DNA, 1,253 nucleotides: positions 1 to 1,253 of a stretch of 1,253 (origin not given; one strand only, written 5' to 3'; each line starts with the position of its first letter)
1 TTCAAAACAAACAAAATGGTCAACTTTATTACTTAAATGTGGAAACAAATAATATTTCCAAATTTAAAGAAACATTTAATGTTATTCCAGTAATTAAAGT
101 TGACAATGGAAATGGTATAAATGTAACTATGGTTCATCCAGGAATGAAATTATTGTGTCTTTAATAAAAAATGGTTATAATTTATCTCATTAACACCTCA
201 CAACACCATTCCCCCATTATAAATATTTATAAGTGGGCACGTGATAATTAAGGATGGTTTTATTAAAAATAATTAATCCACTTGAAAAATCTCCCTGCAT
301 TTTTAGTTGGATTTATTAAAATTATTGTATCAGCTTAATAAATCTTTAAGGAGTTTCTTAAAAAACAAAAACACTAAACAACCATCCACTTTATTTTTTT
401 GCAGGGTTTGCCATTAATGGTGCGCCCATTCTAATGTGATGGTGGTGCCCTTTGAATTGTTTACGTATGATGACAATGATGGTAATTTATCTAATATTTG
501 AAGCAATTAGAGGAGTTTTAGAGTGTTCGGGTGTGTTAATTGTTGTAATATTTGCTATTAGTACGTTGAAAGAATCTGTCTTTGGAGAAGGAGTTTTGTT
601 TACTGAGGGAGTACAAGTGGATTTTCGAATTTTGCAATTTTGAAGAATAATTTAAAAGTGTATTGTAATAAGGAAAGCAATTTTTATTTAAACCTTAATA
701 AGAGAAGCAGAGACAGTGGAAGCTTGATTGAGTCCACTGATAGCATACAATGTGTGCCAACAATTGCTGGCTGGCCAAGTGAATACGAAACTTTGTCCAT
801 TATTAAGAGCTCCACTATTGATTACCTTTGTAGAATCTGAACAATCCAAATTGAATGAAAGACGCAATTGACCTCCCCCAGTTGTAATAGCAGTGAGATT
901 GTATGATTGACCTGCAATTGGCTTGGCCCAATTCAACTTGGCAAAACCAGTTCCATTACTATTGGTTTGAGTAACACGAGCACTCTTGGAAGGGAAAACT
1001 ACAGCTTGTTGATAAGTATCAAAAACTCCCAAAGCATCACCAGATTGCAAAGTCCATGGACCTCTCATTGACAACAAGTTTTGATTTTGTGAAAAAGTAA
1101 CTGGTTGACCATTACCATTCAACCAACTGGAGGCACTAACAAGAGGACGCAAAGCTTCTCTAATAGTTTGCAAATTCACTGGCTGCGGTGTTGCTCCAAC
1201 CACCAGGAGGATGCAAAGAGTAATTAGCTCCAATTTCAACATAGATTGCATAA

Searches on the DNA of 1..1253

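Call 45: search_rna_families(source=window, threshold=evalue, max_evalue=1)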
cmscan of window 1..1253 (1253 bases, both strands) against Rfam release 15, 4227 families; matches with E-value up to 1: 1.
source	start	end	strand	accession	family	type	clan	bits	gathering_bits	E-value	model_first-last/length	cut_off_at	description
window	1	91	+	RF00125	IS128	Gene; sRNA;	-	20.4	80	0.16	84-209/209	5'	IS128 RNA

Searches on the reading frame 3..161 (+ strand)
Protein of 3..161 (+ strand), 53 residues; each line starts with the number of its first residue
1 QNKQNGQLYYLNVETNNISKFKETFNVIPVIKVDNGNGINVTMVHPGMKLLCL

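Call 81: search_protein_families(library=pfam, proteins=[window:3-161:+], max_evalue=1)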
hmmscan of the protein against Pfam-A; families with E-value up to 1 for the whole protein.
seq(53 aa): 1 family
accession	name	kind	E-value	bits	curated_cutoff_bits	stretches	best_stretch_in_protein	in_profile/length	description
PF15525.12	DUF4652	-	0.11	12.7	23.3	1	4-42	133-173/194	Domain of unknown function (DUF4652)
